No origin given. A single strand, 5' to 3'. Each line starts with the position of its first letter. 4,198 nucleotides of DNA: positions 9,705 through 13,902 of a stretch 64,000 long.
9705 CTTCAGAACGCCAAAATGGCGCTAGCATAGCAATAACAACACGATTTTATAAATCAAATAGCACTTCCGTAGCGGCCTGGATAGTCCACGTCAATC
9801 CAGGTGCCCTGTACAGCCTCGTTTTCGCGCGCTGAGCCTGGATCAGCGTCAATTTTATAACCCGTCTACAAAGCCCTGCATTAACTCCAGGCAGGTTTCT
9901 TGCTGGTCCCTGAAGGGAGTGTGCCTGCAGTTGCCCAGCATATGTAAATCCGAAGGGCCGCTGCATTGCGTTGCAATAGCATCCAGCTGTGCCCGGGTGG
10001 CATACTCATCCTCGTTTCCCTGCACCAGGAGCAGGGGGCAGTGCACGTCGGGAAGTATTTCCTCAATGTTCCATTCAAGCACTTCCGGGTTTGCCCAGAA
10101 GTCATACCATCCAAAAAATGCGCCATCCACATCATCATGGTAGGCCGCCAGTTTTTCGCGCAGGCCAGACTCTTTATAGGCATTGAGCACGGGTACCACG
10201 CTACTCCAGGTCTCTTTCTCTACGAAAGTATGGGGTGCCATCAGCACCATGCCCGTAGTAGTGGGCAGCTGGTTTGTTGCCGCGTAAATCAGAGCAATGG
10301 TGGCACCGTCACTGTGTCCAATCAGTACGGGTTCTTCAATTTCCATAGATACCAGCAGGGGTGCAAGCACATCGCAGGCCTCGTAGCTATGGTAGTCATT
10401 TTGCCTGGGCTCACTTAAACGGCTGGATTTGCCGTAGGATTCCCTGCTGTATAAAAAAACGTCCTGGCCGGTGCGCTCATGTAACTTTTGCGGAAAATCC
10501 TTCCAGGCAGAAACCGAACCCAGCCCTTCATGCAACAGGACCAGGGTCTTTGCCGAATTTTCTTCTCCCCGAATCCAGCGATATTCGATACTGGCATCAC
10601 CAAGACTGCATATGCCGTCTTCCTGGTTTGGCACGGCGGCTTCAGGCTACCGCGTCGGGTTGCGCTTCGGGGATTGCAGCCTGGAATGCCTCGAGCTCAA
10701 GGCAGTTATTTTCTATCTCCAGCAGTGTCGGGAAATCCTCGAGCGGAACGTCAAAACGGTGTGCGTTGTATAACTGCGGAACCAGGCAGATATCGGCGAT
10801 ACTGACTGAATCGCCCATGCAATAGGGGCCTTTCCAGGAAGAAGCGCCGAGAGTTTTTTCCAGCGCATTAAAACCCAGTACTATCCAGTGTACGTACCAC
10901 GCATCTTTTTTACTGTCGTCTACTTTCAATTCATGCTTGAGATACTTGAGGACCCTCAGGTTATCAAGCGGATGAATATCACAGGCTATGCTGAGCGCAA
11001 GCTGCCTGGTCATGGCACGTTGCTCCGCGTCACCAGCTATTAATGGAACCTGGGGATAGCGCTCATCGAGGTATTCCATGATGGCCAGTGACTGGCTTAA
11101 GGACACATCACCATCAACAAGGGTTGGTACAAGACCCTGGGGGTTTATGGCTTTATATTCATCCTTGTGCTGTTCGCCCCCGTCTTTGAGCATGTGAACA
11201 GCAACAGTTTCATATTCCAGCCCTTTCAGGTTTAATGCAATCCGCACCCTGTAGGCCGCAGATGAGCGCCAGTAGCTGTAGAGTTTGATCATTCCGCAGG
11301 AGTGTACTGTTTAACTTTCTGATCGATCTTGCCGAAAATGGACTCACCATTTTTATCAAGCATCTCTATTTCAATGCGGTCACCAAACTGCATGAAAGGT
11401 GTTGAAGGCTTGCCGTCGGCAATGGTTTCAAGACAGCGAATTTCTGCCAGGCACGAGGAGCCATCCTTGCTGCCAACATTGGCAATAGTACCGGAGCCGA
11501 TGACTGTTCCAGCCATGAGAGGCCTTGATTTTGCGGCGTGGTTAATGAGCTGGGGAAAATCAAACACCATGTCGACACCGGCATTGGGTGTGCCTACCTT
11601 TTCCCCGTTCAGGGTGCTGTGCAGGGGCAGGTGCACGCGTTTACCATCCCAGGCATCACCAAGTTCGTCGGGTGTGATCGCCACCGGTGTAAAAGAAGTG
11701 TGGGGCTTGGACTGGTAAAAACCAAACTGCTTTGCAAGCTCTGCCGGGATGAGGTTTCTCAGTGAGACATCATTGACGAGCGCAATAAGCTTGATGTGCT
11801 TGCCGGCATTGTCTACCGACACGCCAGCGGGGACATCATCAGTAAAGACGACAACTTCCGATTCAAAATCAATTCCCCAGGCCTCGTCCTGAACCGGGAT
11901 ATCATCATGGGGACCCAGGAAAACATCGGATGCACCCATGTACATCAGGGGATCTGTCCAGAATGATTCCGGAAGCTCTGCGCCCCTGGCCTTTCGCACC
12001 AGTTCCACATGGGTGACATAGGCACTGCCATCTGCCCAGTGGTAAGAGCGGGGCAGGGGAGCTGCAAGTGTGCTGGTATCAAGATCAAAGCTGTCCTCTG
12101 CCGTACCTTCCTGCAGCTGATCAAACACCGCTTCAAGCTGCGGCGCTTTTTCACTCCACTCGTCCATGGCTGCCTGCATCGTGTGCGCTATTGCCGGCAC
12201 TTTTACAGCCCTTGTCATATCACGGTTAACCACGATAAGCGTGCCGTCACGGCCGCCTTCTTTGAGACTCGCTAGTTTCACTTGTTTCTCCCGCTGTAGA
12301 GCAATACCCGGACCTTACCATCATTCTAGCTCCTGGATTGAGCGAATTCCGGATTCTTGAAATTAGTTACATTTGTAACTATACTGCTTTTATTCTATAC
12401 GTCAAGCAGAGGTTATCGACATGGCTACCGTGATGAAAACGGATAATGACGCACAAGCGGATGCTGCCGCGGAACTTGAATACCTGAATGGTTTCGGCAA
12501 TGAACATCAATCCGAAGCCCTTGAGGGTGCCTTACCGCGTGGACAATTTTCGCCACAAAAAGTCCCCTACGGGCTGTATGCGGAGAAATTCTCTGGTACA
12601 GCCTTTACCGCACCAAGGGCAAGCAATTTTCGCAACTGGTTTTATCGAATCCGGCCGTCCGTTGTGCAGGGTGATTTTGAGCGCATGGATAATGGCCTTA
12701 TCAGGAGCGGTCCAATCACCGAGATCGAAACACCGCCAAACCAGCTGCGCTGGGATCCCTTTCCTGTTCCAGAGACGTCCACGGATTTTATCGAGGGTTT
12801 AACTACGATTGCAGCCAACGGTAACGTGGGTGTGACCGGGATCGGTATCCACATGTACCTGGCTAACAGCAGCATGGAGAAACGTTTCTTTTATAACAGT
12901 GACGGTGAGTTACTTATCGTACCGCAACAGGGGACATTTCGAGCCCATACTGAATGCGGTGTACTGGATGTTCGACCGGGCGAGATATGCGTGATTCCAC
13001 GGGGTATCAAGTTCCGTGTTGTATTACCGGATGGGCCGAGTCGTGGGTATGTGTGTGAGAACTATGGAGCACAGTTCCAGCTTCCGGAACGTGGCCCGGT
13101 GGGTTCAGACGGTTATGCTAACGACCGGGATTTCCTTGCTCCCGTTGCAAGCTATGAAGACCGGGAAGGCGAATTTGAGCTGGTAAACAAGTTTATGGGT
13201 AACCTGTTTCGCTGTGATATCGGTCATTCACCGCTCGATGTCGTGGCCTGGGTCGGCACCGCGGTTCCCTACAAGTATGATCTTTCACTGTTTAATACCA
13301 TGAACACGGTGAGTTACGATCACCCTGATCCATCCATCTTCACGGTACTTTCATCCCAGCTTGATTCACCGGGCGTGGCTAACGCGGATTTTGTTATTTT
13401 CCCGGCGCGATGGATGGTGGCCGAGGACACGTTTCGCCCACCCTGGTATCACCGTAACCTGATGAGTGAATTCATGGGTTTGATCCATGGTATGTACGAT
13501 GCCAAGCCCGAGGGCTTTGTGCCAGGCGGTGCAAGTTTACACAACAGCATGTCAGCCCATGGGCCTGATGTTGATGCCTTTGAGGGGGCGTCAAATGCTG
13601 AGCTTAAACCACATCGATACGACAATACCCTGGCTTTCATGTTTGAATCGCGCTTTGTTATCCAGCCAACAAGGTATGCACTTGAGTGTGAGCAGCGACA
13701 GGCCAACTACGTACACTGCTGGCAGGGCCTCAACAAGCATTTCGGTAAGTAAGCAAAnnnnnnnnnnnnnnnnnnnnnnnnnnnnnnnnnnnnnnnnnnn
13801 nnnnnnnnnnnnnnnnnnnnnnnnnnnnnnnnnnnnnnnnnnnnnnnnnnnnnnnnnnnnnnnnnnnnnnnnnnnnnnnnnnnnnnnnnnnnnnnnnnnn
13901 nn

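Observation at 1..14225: Tyrosine-to-homogentisate catabolic supercluster with accessory enzymes that point to a second, tyramine / hydroxyphenylacetate entry route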

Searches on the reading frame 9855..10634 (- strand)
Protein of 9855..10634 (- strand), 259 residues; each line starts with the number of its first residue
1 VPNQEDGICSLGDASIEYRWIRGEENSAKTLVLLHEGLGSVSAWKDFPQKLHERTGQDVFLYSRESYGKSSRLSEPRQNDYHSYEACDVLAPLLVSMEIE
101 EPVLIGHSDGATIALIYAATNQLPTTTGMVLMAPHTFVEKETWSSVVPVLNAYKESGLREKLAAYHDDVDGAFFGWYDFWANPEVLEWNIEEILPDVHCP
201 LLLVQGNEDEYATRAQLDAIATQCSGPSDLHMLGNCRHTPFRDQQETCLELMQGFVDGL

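Call 6: search_protein_families(library=pfam, proteins=[window:9855-10634:-])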
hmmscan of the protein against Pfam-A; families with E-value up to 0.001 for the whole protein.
window:9855-10634:- (259 aa): 4 families
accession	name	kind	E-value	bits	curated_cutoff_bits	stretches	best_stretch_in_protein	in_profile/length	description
PF00561.26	Abhydrolase_1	-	1.9e-13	51.1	25.8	1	30-138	2-107/245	alpha/beta hydrolase fold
PF12697.13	Abhydrolase_6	-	1.8e-12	48.8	26.3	1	31-246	1-212/217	Alpha/beta hydrolase family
PF12146.15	Hydrolase_4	-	2.2e-08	34.2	27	1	29-142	4-117/239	Serine aminopeptidase, S33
PF00975.26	Thioesterase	-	0.00056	20.6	26.4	0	30-119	2-85/226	Thioesterase domain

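Call 8: search_protein_families(library=ncbifam, proteins=[window:9855-10634:-], max_evalue=0.00001)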
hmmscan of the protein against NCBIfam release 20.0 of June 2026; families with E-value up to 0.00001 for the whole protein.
window:9855-10634:- (259 aa): 9 families
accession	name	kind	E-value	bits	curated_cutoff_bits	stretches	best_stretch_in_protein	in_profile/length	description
TIGR01250.1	pro_imino_pep_2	subfamily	2.8e-12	46.8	167.65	1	153-256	186-287/288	proline iminopeptidase-family hydrolase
NF045945.1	ProImpepLactob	equivalog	2.4e-11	43.6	400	1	11-133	10-130/293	proline iminopeptidase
NF045632.1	hydroxlase_HsaD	equivalog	2.3e-10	39.9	400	1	23-135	29-138/290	4,5:9,10-diseco-3-hydroxy-5,9,17-trioxoandrosta-1(10),2-diene-4-oate hydrolase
TIGR02427.1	protocat_pcaD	equivalog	1.9e-09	37.3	255.85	0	187-256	182-250/251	3-oxoadipate enol-lactonase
NF050089.1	i_nPHAscl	equivalog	4e-09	36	300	0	196-255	228-287/288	intracellular short-chain-length polyhydroxyalkanoate depolymerase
NF045948.1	ProImpepThrmp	equivalog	8.8e-09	35.2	500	0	5-122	3-117/291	proline iminopeptidase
NF051488.1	bifunc_PcaDC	exception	3.7e-07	29.6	390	0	187-257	182-251/375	bifunctional 3-oxoadipate enol-lactonase/4-carboxymuconolactone decarboxylase PcaDC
TIGR03695.1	menH_SHCHC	equivalog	3.9e-07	29.8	208.55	0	29-131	3-101/252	2-succinyl-6-hydroxy-2,4-cyclohexadiene-1-carboxylate synthase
NF051487.1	bifunc_PcaCD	exception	7.4e-06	25.3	430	0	185-257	341-412/413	bifunctional 4-carboxymuconolactone decarboxylase/3-oxoadipate enol-lactonase PcaCD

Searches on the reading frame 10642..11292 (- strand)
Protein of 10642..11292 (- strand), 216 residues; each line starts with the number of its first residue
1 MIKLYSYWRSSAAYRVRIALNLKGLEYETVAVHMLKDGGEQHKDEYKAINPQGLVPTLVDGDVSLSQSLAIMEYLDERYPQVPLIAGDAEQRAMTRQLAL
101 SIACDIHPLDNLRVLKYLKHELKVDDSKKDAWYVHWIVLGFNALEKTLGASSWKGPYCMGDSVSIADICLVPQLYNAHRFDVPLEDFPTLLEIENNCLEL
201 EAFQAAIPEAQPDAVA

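Call 6: search_protein_families(library=pfam, proteins=[window:10642-11292:-])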
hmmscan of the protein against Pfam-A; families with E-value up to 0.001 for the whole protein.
window:10642-11292:- (216 aa): 4 families
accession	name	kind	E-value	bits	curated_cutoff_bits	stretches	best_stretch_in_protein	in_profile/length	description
PF13417.12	GST_N_3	-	5.6e-19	68.7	22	1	4-81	1-73/75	Glutathione S-transferase, N-terminal domain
PF02798.26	GST_N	-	7.2e-18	65.1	20.9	1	2-77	3-76/76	Glutathione S-transferase, N-terminal domain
PF13409.12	GST_N_2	-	1.3e-16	61.3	25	1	10-78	2-70/70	Glutathione S-transferase, N-terminal domain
PF13410.11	GST_C_2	-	6.1e-05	23.5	24.9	1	141-184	15-54/69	Glutathione S-transferase, C-terminal domain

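Call 8: search_protein_families(library=ncbifam, proteins=[window:10642-11292:-], max_evalue=0.00001)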
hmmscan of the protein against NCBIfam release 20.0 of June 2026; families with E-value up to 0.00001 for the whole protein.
window:10642-11292:- (216 aa): 5 families
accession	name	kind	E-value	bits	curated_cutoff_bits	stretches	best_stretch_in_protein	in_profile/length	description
TIGR01262.1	maiA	equivalog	1.2e-88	296.2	171.05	1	3-214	1-210/211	maleylacetoacetate isomerase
NF007016.1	PRK09481.1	equivalog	2.9e-15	56.2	314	1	3-210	12-203/209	stringent starvation protein SspA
NF011693.0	PRK15113.1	equivalog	5e-15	55.7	150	1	3-118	7-125/214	glutathione transferase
NF050814.1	FtsZBindFzlA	equivalog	8.4e-11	42.1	300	1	3-99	6-101/228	FtsZ-binding protein FzlA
NF007831.0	PRK10542.1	equivalog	4.7e-08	32.8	198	1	10-89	8-87/201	glutathione transferase GstA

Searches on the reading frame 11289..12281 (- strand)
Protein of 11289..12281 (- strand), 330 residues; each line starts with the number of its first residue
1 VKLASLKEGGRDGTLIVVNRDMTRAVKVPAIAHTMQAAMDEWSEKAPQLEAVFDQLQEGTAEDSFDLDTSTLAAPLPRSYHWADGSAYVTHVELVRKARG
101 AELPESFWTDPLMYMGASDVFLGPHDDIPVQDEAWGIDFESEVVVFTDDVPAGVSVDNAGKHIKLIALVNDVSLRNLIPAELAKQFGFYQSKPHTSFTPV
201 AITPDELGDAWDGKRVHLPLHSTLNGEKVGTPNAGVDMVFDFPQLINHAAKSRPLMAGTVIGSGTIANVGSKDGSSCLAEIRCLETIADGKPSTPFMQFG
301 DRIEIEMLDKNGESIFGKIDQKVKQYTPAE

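Call 6: search_protein_families(library=pfam, proteins=[window:11289-12281:-])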
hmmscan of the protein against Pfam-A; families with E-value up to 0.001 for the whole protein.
window:11289-12281:- (330 aa): 2 families
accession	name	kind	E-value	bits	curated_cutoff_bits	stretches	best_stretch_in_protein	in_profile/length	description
PF01557.24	FAA_hydrolase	-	1.2e-37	130.1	23.9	1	81-323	2-213/214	Fumarylacetoacetate (FAA) hydrolase C-terminal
PF18288.6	FAA_hydro_N_2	-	1.9e-28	99.2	25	1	1-78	1-78/78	Fumarylacetoacetase N-terminal domain 2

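Call 8: search_protein_families(library=ncbifam, proteins=[window:11289-12281:-], max_evalue=0.00001)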
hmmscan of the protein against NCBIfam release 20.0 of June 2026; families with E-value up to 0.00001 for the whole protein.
window:11289-12281:- (330 aa): 2 families
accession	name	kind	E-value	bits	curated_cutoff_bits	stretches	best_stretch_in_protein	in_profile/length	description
NF053535.1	DhyDRhmHlse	equivalog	5.7e-13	48.8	500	1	100-271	86-249/284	2,4-didehydro-3-deoxy-L-rhamnonate hydrolase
TIGR02303.1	HpaG-C-term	equivalog_domain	3.5e-06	26.7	276.4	1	99-267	55-217/245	4-hydroxyphenylacetate degradation bifunctional isomerase/decarboxylase, C-terminal subunit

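Call 54: search_solved_structures(query=window:11289-12281:-, max_evalue=0.00001)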
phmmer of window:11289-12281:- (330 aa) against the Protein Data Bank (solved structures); distinct sequences matched with E-value up to 0.00001: 7.
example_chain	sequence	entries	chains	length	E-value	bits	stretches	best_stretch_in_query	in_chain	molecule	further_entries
3lzk_A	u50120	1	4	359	7.6e-126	422.6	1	1-326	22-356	Fumarylacetoacetate hydrolase family protein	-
8gsr_A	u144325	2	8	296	5.5e-13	51.8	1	107-271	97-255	L-2,4-diketo-3-deoxyrhamnonate hydrolase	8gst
6j57_A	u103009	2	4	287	3.4e-10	42.6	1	53-271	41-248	Predicted 2-keto-4-pentenoate hydratase/2-oxohepta-3-ene-1,7-dioic acid hydratase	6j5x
8sky_A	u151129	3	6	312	1.5e-09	40.4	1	65-271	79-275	Fumarylacetoacetate hydrolase family protein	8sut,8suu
3r6o_A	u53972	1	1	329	1.3e-07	34.1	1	22-270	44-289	2-hydroxyhepta-2,4-diene-1, 7-dioateisomerase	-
6v77_A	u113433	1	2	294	1.4e-06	30.7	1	74-271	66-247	Putative HpcE protein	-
6iym_A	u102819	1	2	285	5.3e-06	28.8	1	113-271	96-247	5-oxopent-3-ene-1,2,5-tricarboxylate decarboxylase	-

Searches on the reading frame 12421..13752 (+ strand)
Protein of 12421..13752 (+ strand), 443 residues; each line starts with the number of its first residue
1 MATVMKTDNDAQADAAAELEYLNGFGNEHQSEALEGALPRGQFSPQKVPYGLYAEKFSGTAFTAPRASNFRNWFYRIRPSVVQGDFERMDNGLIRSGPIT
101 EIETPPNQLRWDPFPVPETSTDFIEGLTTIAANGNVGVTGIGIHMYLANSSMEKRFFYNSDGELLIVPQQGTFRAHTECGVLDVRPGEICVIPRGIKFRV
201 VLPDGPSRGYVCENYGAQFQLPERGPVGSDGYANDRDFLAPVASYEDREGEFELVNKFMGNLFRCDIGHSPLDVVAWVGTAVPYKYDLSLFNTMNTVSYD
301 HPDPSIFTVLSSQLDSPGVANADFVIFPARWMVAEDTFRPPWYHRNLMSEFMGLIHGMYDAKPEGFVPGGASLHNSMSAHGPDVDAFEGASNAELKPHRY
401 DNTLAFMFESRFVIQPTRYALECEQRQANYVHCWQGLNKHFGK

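Call 6: search_protein_families(library=pfam, proteins=[window:12421-13752:+])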
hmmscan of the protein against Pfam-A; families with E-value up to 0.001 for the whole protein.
window:12421-13752:+ (443 aa): 2 families
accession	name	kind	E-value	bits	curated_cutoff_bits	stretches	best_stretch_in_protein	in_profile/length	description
PF20510.4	HgmA_N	-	1.3e-116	389.1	20.2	1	20-288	1-273/273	Homogentisate 1,2-dioxygenase N-terminal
PF04209.19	HgmA_C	-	1.4e-77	259.2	21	1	290-441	2-153/153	Homogentisate 1,2-dioxygenase C-terminal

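Call 8: search_protein_families(library=ncbifam, proteins=[window:12421-13752:+], max_evalue=0.00001)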
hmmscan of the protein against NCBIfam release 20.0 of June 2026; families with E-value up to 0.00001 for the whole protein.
window:12421-13752:+ (443 aa): 1 family
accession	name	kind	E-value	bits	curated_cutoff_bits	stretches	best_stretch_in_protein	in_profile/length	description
TIGR01015.1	hmgA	equivalog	3.5e-199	661.9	510.75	1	18-441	1-429/429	homogentisate 1,2-dioxygenase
